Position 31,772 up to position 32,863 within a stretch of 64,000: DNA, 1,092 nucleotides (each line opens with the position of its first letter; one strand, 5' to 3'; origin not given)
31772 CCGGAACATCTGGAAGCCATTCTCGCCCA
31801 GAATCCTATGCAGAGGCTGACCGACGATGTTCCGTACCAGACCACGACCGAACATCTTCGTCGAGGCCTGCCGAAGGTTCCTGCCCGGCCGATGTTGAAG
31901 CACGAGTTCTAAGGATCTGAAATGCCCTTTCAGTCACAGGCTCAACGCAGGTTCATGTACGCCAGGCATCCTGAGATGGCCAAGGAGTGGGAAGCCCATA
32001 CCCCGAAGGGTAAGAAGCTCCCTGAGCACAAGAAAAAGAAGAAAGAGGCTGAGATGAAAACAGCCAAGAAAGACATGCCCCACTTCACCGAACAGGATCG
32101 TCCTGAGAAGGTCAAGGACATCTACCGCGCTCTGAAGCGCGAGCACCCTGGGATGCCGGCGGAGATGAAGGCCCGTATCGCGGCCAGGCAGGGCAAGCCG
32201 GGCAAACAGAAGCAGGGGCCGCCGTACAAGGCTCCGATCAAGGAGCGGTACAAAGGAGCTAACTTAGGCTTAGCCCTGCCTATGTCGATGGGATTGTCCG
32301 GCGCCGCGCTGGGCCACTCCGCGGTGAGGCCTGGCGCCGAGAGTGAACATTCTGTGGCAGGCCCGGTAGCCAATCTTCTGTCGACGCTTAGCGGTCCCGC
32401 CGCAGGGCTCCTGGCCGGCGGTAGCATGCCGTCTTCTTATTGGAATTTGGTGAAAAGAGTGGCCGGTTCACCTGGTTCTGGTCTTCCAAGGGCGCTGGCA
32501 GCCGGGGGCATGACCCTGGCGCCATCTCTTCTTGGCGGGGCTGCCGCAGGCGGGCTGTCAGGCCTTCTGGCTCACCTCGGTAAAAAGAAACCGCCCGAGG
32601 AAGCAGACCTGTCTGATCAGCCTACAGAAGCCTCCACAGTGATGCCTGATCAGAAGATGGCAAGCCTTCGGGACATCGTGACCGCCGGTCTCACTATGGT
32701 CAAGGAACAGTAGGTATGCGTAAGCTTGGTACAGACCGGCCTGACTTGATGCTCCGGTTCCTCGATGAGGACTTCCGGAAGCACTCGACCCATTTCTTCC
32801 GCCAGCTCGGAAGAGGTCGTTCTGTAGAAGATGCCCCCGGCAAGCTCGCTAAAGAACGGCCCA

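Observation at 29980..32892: Opposite-strand island encoding two glycine-zipper-rich proteins inside the minus-strand block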

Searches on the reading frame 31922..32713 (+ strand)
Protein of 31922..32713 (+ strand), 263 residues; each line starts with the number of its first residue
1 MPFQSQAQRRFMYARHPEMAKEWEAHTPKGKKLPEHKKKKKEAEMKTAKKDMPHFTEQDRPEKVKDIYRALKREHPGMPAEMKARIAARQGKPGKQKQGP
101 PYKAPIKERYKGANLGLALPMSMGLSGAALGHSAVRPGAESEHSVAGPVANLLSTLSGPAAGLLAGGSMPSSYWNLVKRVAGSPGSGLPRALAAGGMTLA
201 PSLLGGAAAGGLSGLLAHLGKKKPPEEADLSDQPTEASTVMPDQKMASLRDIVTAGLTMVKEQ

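Call 7: search_protein_families(library=pfam, proteins=[window:31922-32713:+], max_evalue=1)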
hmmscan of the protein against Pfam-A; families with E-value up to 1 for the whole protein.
window:31922-32713:+ (263 aa): 0 families

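Call 8: search_protein_families(library=phrogs, proteins=[window:31922-32713:+], max_evalue=1)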
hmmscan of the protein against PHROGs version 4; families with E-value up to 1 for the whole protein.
window:31922-32713:+ (263 aa): 3 families
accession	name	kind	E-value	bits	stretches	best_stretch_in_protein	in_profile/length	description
phrog_1375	-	unknown function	0.0094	17.3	1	3-50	17-69/70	-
phrog_777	-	head and packaging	0.17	12.1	1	20-85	148-213/580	major head protein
phrog_5616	-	tail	0.17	11.1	1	192-235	25-69/873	tail fiber protein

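Call 10: search_dna_similar(query=window:31922-32713:+, collection=phages, mode=protein, max_evalue=0.001)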
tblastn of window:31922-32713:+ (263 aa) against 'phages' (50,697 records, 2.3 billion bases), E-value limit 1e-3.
No match.

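Call 24: find_homologous_proteins(query=window:31922-32713:+, max_evalue=0.001)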
Query window:31922-32713:+ (263 aa): 117 proteins with E <= 0.001 among 8000 candidates.
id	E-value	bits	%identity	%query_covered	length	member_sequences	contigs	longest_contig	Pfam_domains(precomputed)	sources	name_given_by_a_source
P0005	2.5e-162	557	98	100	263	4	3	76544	-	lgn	-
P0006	7.8e-55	204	55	80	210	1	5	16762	-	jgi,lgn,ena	-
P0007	1.4e-36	145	71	40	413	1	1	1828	-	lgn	-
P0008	9.8e-35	139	63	40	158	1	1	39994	-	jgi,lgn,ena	-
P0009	4.7e-33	133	66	40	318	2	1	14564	-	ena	-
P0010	2.0e-30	125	68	25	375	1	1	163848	-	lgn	-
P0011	1.0e-29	122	82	22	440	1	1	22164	-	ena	-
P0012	3.4e-29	120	44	54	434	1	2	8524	-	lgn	-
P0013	2.6e-28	118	89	26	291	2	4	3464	-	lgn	-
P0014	2.2e-27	115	63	25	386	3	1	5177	-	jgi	jgi:hypothetical protein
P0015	2.4e-27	114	63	25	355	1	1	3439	-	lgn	-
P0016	3.4e-27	114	90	23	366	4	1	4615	-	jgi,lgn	-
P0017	1.4e-26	112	73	29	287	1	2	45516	-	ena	-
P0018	1.6e-26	112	81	25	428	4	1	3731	-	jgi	jgi:hypothetical protein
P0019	2.7e-26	111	59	37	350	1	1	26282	-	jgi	-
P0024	2.3e-25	108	54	41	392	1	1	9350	PF18905.6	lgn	-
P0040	1.1e-23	102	89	22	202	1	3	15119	PF18905.6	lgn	-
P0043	1.9e-23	102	85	24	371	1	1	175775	-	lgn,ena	-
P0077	1.6e-20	92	83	22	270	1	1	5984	PF02195.27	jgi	jgi:hypothetical protein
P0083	2.9e-19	88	87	20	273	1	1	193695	-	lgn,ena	-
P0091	3.4e-18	84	82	21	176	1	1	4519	-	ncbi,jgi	jgi:hypothetical protein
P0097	6.7e-17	80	80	21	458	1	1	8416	PF19058.6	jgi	jgi:hypothetical protein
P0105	3.3e-10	58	81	16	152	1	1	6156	-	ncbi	-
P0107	3.0e-9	55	91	13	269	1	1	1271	-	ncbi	-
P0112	1.8e-8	53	76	16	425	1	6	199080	-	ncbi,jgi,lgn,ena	jgi:hypothetical protein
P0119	5.8e-6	44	73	11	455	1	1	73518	-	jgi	jgi:hypothetical protein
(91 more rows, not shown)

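Call 26: search_protein_families(library=pfam, proteins=[P0016, P0024, P0040, P0097, P0077, P0012, P0010, P0011, P0112, P0119], max_evalue=0.01)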
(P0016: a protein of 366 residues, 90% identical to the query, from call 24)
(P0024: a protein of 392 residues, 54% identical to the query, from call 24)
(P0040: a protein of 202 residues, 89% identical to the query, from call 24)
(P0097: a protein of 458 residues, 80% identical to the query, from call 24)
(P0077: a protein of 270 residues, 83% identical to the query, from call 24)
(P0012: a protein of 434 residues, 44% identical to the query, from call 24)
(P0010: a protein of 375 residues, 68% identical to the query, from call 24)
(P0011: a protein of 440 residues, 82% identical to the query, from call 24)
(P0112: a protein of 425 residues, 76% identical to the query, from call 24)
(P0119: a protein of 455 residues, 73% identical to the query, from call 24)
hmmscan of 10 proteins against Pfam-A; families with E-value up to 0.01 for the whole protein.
P0016 (366 aa): 0 families

P0024 (392 aa): 1 family
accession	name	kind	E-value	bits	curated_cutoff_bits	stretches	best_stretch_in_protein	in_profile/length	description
PF18905.5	DUF5661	-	8.4e-12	45.7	27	1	88-130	19-65/65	Protein of unknown function (DUF5661)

P0040 (202 aa): 1 family
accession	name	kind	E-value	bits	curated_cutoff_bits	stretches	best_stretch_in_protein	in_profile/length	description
PF18905.5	DUF5661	-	9.6e-06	26.3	27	1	27-69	15-61/65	Protein of unknown function (DUF5661)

P0097 (458 aa): 1 family
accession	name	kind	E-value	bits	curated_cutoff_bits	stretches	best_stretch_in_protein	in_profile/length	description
PF19058.5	DUF5754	-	3.1e-15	56.4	27.4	1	381-427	5-48/49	Family of unknown function (DUF5754)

P0077 (270 aa): 0 families

P0012 (434 aa): 0 families

P0010 (375 aa): 0 families

P0011 (440 aa): 0 families

P0112 (425 aa): 4 families
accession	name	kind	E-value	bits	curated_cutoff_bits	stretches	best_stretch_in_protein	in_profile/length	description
PF01435.24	Peptidase_M48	-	0.0002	21.7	20.3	1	227-290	10-76/186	Peptidase family M48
PF04298.18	Zn_peptidase_2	-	0.00049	20.1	27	1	280-390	88-194/218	Putative neutral zinc metallopeptidase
PF05433.20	Rick_17kDa_Anti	-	0.001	19.4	24.2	1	137-158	3-24/43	Glycine zipper 2TM domain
PF13488.11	Gly-zipper_Omp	-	0.0072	16.7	25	1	109-154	1-45/46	Glycine zipper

P0119 (455 aa): 0 families

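Call 33: find_encoding_contigs(protein=P0043, flank=8000, max_places=2)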
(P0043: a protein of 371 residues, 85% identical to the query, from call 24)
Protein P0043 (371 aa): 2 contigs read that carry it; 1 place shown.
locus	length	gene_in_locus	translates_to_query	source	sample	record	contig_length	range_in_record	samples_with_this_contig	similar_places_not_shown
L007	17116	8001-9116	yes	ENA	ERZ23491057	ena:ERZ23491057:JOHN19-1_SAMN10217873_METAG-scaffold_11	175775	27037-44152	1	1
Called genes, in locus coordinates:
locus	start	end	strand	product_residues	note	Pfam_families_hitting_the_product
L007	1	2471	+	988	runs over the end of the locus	PF14528:LAGLIDADG_3 (weak), PF04998:RNA_pol_Rpb1_5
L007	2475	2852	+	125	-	-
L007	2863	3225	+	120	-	-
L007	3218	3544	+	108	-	-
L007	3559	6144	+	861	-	-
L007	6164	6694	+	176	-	-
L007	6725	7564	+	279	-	-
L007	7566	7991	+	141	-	-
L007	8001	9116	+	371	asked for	-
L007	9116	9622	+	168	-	-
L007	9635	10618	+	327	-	-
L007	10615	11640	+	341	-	-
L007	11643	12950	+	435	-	PF00331:Glyco_hydro_10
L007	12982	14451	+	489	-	-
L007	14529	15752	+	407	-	-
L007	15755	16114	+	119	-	-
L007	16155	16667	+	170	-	-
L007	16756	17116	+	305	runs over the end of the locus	-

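Call 34: find_encoding_contigs(protein=P0112, flank=8000, max_places=2)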
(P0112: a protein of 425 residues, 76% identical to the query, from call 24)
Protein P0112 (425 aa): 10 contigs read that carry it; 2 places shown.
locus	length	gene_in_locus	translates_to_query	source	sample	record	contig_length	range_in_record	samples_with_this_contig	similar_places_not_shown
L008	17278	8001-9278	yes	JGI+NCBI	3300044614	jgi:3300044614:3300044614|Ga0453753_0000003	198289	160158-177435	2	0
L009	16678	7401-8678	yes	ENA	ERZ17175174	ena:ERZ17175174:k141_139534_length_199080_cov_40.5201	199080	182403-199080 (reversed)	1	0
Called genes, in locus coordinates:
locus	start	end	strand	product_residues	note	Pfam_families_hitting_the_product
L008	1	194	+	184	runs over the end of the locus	-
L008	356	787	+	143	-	-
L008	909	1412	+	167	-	-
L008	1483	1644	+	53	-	-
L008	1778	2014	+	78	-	-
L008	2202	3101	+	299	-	PF13619:KTSC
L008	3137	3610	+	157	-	-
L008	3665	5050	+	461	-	-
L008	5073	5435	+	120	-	-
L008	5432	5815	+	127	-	-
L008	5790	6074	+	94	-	-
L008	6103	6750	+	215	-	PF19846:DUF6321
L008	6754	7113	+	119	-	PF01844:HNH (weak)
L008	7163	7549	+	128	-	PF04480:DUF559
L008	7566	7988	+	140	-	-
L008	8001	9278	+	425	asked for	-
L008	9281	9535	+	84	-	-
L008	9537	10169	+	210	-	PF18905:DUF5661 (weak)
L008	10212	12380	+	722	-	-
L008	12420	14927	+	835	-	PF01391:Collagen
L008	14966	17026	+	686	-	-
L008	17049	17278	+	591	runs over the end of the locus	PF01391:Collagen (faint)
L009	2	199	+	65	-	?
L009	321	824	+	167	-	-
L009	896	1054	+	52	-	-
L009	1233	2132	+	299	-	PF13619:KTSC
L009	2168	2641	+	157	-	-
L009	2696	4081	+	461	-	-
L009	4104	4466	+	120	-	-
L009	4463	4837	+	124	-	-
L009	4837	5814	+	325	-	PF01073:3Beta_HSD, PF01370:Epimerase, PF02719:Polysacc_synt_2, PF04321:RmlD_sub_bind, PF05368:NmrA, PF13460:NAD_binding_10, PF16363:GDP_Man_Dehyd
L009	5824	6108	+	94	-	-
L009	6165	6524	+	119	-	PF01844:HNH (weak)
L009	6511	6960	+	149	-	PF04480:DUF559 (weak)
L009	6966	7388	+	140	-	-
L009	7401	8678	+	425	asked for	-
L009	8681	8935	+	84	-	-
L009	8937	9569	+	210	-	PF18905:DUF5661 (weak)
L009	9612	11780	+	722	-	-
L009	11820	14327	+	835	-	PF01391:Collagen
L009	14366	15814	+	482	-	-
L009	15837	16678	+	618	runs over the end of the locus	-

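Call 35: search_solved_structures(query=window:31922-32713:+, max_evalue=10)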
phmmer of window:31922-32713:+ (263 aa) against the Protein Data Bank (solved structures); distinct sequences matched with E-value up to 10: 0.

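Call 45: search_protein_families(library=phrogs, proteins=[P0016, P0043, P0112, P0024, P0012, P0010, P0009, P0019], max_evalue=0.01)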
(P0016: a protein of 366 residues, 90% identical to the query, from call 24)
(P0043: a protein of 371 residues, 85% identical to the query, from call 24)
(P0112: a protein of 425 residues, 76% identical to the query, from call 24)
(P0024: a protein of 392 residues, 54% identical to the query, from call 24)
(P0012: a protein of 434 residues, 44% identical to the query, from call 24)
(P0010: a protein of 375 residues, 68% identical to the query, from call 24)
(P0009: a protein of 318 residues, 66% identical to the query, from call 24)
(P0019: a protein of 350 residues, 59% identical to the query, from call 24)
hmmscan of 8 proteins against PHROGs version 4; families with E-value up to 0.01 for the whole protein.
P0016 (366 aa): 0 families

P0043 (371 aa): 0 families

P0112 (425 aa): 3 families
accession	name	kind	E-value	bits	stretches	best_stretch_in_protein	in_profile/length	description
phrog_1375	-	unknown function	9.2e-05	23.8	1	3-36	17-55/70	-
phrog_15869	-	unknown function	0.00061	20.9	1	110-179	46-117/137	-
phrog_87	-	other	0.0076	17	0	224-294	39-100/227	metallo-protease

P0024 (392 aa): 1 family
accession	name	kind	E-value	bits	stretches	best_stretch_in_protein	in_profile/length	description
phrog_15869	-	unknown function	0.0026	18.9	1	279-348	40-106/137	-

P0012 (434 aa): 1 family
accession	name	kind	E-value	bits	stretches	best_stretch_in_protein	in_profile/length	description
phrog_1375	-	unknown function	0.0018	19.6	1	3-32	17-46/70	-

P0010 (375 aa): 0 families

P0009 (318 aa): 0 families

P0019 (350 aa): 0 families

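Call 50: search_protein_families(library=phrogs, proteins=[L007:3559-6144:+, L007:6725-7564:+, L007:9635-10618:+, L007:10615-11640:+, L007:12982-14451:+, L007:14529-15752:+, L008:3665-5050:+, L008:10212-12380:+, L008:14966-17026:+, L008:9537-10169:+], max_evalue=0.001)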
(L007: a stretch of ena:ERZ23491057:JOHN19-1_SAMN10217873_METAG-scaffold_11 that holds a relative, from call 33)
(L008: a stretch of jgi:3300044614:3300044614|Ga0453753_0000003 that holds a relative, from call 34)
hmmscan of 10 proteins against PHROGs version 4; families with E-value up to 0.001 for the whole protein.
L007:3559-6144:+ (861 aa): 0 families

L007:6725-7564:+ (279 aa): 0 families

L007:9635-10618:+ (327 aa): 0 families

L007:10615-11640:+ (341 aa): 0 families

L007:12982-14451:+ (489 aa): 2 families
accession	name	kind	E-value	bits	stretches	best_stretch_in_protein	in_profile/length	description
phrog_2774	-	unknown function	3.5e-07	30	1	113-234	77-209/1263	-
phrog_18299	-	head and packaging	0.00064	20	0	106-199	111-210/257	head maturation protease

L007:14529-15752:+ (407 aa): 0 families

L008:3665-5050:+ (461 aa): 0 families

L008:10212-12380:+ (722 aa): 36 families (the best 25 are shown)
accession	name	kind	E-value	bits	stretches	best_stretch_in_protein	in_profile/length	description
phrog_819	-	tail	9.5e-31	107.8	2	164-386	470-648/1024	tail protein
phrog_6320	-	tail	2.8e-30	106.8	2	172-308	89-238/745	tail fiber protein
phrog_5073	-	tail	9.1e-28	98.5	2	164-354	252-437/519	tail fiber protein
phrog_8745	-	tail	6.5e-23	81.1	1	130-334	1337-1552/1803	tail fiber protein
phrog_366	-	tail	1e-20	75.7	3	220-342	324-436/474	tail fiber protein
phrog_3420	-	unknown function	1.4e-19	70.2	2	160-484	121-440/929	-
phrog_28263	-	tail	7.1e-19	67.6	1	51-388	517-850/1400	tail fiber protein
phrog_29268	-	unknown function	1.2e-18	67.6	1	49-280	313-536/653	-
phrog_18350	-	tail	3.4e-17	64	3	172-286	105-220/253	tail fiber protein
phrog_1806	-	tail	5e-17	63.1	2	172-282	118-230/276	collagen like minor tail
phrog_36982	-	unknown function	2.5e-16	59.7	1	50-390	292-627/944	-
phrog_10972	-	tail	2.9e-14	54.3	2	225-284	156-216/343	tail fiber protein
phrog_1658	-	unknown function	1.4e-13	52.2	2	50-111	78-136/239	-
phrog_38766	-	head and packaging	2e-11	44.1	2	151-265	59-169/478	virion structural protein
phrog_30509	-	tail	2.6e-11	44.1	2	167-245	34-112/254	collagen like minor tail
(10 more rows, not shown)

L008:14966-17026:+ (686 aa): 2 families
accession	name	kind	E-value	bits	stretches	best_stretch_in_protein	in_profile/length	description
phrog_9648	-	tail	2.8e-06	28.5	1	75-137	50-118/152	tail protein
phrog_972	-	tail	2.2e-05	23.4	1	76-169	95-190/1246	tail fiber protein proximal subunit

L008:9537-10169:+ (210 aa): 0 families

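Call 52: search_protein_families(library=ncbifam, proteins=[window:31922-32713:+], max_evalue=0.1)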
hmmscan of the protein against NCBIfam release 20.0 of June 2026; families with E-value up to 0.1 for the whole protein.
window:31922-32713:+ (263 aa): 0 families

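Call 53: search_protein_families(library=padloc, proteins=[window:31922-32713:+], max_evalue=0.1)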
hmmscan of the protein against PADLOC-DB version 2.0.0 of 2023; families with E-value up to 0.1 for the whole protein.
window:31922-32713:+ (263 aa): 0 families

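Call 54: predict_structure(alignment_id=A3)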
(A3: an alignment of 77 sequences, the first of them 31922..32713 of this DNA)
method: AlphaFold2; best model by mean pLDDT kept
length: 263 residues; sequences in the alignment: 77
mean_pLDDT: 64.6   pTM: 0.31
mean pLDDT of the five models: 64.6, 64.2, 63.2, 61.4, 60.0
residues with pLDDT >= 90: 44; 70-90: 54; 50-70: 81; < 50: 84
segments of 3 or more residues with pLDDT < 50: 125-137, 143-148, 159-168, 190-212, 214-216, 218-231, 235-238
pLDDT, mean of each block of 10 residues (from residue 1): 85 94 86 67 58 88 94 96 92 73 69 54 51 48 47 50 50 69 52 45 42 48 43 47 56 76 62
secondary structure, 60 per line:
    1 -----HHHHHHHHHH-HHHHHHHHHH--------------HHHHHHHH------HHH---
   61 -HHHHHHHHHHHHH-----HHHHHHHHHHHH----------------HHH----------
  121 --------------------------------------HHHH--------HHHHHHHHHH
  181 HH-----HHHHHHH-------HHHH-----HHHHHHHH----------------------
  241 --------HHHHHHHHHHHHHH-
elements in order: H6-15 H17-26 H41-48 H62-74 H80-91 H159-162 H171-182 H188-194 H202-205 H211-218 H249-262

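Call 57: fold_search(model_id=the predicted structure, library=viral)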
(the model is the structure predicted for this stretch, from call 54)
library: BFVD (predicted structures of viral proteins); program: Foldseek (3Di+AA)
matches with E <= 10: 34; with E <= 0.001: 0
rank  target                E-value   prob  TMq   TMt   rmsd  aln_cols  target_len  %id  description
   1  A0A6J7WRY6            1.5e-02  0.98  0.14  0.41   8.9        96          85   34  Uncharacterized protein [uncultured Caudovirales phage]
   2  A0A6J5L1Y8            3.6e-02  1.00  0.14  0.76   2.7        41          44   63  Uncharacterized protein [uncultured Caudovirales phage]
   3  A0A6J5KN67            4.1e-02  1.00  0.14  0.72   2.9        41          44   46  Uncharacterized protein [uncultured Caudovirales phage]
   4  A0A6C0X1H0            1.0e+00  0.07  0.13  0.10  32.5       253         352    9  Replicase (Fragment) [Apple ilarvirus 1]
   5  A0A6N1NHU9            1.1e+00  0.08  0.14  0.10  26.0       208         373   15  Uncharacterized protein [Tupanvirus deep ocean]
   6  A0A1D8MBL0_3          1.4e+00  0.03  0.11  0.03  29.9       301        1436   13  (no name in the UniProt tables at hand)
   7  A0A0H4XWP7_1          3.0e+00  0.01  0.09  0.03  32.4       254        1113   14  B22R protein [Salmon gill poxvirus]
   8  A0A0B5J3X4            3.1e+00  0.02  0.08  0.11  36.1       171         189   23  Uncharacterized protein [Pandoravirus inopinatum]
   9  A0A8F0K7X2            3.1e+00  0.02  0.10  0.09  30.6       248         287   13  Putative minor capsid protein [Chicken calicivirus]
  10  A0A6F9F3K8            4.0e+00  0.03  0.12  0.12  28.4       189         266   13  LO2-3 (Fragment) [Bueycito anole adomavirus]
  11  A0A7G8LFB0            4.0e+00  0.02  0.10  0.12  28.5       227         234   17  (no name in the UniProt tables at hand)
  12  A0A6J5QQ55            4.3e+00  0.02  0.13  0.08  37.5       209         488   12  Uncharacterized protein [uncultured Caudovirales phage]
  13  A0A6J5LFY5            4.9e+00  0.02  0.08  0.05  27.7       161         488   17  Uncharacterized protein [uncultured Caudovirales phage]
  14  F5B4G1                5.2e+00  0.01  0.09  0.11  28.6       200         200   23  (no name in the UniProt tables at hand)
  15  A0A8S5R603            5.5e+00  0.02  0.11  0.07  28.3       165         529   14  Uncharacterized protein [Myoviridae sp. ctxbQ4]
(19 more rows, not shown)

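Call 58: fold_search(model_id=the predicted structure, library=pdb)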
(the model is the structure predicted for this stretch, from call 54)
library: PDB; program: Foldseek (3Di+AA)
matches with E <= 10: 21; with E <= 0.001: 0
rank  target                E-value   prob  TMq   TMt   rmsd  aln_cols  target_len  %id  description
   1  6cij_N                2.3e+00  0.08  0.10  0.19  14.9        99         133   21  Cryo-EM structure of mouse RAG1/2 HFC complex containing partial HMGB1 linker(3.9 A) (released 2018-04-25)
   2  5trm_L                5.2e+00  0.33  0.09  0.15   1.1        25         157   24  Crystal structure of human GCN5 histone acetyltransferase domain (released 2017-12-06)
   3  8g0k_C                5.2e+00  0.08  0.10  0.22  12.8        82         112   10  Bacteroides multispecies type VI secretion system Ntox15 domain effector and immunity Tde1/Tdi1 (released 2023-07-05)
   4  1ixs_A                5.5e+00  0.16  0.10  0.47   8.0        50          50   16  Structure of RuvB complexed with RuvA domain III (released 2002-11-06)
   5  8aa9_B                5.5e+00  0.15  0.10  0.15   7.1        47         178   19  Crystal structure of the Rpa1 AROD-OB-1 domains (released 2023-05-03)
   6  8r1x_MODEL_1_A        5.5e+00  0.11  0.11  0.32   7.4        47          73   19  Solution structure and chemical shift assignments for HMG-D Y12F mutant complexed to a 14:12 dA2 bulge DNA (released 2024-09-11)
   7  6ao8                  5.9e+00  0.44  0.11  0.05   1.0        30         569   27  Crystal structure of arginyl-tRNA_synthetase from Neisseria gonorrhoeae in complex with arginine (released 2017-08-30)
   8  2gzk_A                5.9e+00  0.04  0.10  0.15  15.7       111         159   16  Structure of a complex of tandem HMG boxes and DNA (released 2006-07-25)
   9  6qbt                  6.3e+00  0.35  0.09  0.16   0.8        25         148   16  Structure of the HTLV-2 integrase catalytic core domain in complex with magnesium (trimeric form) (released 2020-09-30)
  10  6cg0_N                6.3e+00  0.10  0.11  0.34  15.9        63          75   16  Cryo-EM structure of mouse RAG1/2 HFC complex (3.17 A) (released 2018-04-25)
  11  6kr1_C                6.7e+00  0.47  0.11  0.17   0.7        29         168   28  ATP dependent protease HslV from Staphylococcus aureus (released 2020-07-15)
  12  6kr1_I                6.7e+00  0.44  0.11  0.17   0.7        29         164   28  ATP dependent protease HslV from Staphylococcus aureus (released 2020-07-15)
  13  6kr1_L                6.7e+00  0.44  0.11  0.16   0.8        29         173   28  ATP dependent protease HslV from Staphylococcus aureus (released 2020-07-15)
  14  8p49_F                6.7e+00  0.38  0.10  0.07   1.0        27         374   22  Uncharacterized Q8U0N8 protein from Pyrococcus furiosus (released 2023-11-29)
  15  1wgf_MODEL_1_A        6.7e+00  0.28  0.10  0.29   1.2        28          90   25  Solution structure of the 4th HMG-box of mouse UBF1 (released 2004-11-28)
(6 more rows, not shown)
